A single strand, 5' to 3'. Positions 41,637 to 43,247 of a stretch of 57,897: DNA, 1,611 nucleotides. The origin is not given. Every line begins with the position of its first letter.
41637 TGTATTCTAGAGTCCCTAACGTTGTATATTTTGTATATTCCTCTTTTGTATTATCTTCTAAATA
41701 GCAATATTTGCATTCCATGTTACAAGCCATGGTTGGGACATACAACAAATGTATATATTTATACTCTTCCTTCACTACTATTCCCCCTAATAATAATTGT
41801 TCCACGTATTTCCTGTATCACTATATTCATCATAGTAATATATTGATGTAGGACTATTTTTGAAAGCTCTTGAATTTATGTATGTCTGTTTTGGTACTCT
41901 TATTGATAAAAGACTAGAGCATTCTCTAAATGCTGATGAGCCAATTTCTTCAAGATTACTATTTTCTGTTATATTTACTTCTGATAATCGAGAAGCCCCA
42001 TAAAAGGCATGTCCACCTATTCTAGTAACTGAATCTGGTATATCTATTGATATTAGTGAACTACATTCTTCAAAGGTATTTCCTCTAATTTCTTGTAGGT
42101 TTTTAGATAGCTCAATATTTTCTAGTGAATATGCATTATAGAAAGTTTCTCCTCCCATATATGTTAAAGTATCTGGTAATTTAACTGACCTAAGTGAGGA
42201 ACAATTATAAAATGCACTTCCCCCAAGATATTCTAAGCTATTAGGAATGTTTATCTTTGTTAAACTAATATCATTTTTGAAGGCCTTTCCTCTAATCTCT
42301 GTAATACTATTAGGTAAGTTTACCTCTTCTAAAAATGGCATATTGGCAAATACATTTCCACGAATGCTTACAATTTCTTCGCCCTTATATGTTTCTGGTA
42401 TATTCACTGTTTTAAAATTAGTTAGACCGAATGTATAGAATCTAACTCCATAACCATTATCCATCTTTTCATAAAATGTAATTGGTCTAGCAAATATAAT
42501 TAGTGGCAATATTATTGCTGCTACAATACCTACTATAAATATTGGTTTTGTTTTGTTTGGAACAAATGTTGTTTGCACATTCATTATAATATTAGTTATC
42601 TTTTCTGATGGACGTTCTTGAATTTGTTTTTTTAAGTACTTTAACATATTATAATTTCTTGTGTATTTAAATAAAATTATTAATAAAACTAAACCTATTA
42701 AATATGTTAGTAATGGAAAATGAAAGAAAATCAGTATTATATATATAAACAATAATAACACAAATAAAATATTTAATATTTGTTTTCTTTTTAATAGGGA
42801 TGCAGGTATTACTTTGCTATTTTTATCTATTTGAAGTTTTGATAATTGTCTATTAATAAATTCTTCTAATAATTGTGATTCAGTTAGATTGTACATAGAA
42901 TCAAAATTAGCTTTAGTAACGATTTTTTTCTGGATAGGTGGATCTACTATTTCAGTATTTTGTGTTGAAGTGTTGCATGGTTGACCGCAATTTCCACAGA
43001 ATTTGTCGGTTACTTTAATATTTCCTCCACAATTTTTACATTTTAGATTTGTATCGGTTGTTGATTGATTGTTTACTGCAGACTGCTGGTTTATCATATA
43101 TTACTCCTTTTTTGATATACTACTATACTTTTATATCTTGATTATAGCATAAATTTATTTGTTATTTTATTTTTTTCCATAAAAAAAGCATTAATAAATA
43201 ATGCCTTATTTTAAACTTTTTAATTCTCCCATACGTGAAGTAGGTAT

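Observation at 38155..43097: Candidate novel system: five translationally coupled genes (Zn-ribbon/LRR sensor-like protein, long radical SAM/SPASM enzyme, poly-Asn-tailed 117-aa protein, double Zn-ribbon membrane protein, NADAR)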

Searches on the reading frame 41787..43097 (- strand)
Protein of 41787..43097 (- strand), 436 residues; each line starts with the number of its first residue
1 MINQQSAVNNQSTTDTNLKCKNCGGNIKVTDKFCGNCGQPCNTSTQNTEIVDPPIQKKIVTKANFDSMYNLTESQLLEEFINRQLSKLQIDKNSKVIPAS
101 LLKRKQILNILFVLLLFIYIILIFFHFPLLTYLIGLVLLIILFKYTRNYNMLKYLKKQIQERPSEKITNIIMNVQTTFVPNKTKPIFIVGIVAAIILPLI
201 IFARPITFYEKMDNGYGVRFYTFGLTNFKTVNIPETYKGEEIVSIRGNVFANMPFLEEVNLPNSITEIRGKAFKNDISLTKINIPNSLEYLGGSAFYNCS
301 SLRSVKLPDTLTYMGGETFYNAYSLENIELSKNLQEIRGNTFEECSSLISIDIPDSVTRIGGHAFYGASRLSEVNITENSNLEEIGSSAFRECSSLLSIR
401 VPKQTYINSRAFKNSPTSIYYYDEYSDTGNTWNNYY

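Call 3: search_protein_families(library=pfam, proteins=[window:41787-43097:-], max_evalue=0.1)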
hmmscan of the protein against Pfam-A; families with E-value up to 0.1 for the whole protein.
window:41787-43097:- (436 aa): 9 families
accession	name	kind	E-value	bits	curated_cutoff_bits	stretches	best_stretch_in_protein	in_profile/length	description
PF13306.12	LRR_5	-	1.2e-53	180.9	27.7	2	294-415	6-123/127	BspA type Leucine rich repeat region (6 copies)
PF13855.12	LRR_8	-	1e-13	51.2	27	3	312-353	14-56/61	Leucine rich repeat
PF01040.23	UbiA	-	0.0087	15.8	34.2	1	93-153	55-110/250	UbiA prenyltransferase family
PF03935.22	SKN1_KRE6_Sbg1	-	0.0089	14.9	30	1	87-133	20-66/501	Beta-glucan synthesis-associated protein SKN1/KRE6/Sbg1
PF12773.13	DZR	-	0.013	16.1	27.3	1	20-40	1-21/45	Double zinc ribbon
PF13240.11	Zn_Ribbon_1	-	0.019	15.2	25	1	19-40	1-22/23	zinc-ribbon domain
PF05725.18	FNIP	-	0.02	15.5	21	1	256-291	5-39/44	FNIP Repeat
PF13248.11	Zn_ribbon_3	-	0.044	13.7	27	1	19-40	4-25/26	zinc-ribbon domain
PF11808.13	PhoR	-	0.084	13.7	27.1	0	106-164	4-61/86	Phosphate regulon sensor protein PhoR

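Call 4: search_protein_families(library=ncbifam, proteins=[window:41787-43097:-], max_evalue=0.1)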
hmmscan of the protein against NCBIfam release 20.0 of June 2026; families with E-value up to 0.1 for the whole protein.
window:41787-43097:- (436 aa): 4 families
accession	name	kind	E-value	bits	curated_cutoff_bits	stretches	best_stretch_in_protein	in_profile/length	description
NF047961.1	adhesin_HupY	equivalog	7.8e-19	67.3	1250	2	223-367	183-320/978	leucine-rich repeat adhesin HupY/LrrG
NF045861.1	glide_Gli349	exception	4.8e-08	30.1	1750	2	323-408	2677-2758/3169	gliding machinery surface structure protein Gli349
TIGR02167.2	Liste_lipo_26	repeat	4.5e-05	23.1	30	0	341-353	1-13/26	PARCEL repeat-containing surface protein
NF009143.0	PRK12495.1-4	equivalog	0.093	12.9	372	0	4-49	29-76/244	hypothetical protein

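Call 6: search_protein_families(library=padloc, proteins=[window:41787-43097:-], max_evalue=0.1)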
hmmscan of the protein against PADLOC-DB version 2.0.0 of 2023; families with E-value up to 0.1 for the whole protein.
window:41787-43097:- (436 aa): 1 family
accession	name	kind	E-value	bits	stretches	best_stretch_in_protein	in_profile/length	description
PDLC03629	REase_MTase_IIG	-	0.0022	13.8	1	226-301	250-320/1182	Type IIG restriction enzyme-methyltransferase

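Call 57: search_protein_families(library=phrogs, proteins=[window:41787-43097:-], max_evalue=0.001)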
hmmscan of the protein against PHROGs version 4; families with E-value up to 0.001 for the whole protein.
window:41787-43097:- (436 aa): 3 families
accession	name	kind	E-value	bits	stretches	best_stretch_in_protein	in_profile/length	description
phrog_35892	-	unknown function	1.6e-32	113.1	2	227-345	354-472/1181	-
phrog_18805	-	unknown function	1.2e-20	74.9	2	226-351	279-403/457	-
phrog_2546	-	unknown function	2.6e-06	28.8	1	18-103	1-89/180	-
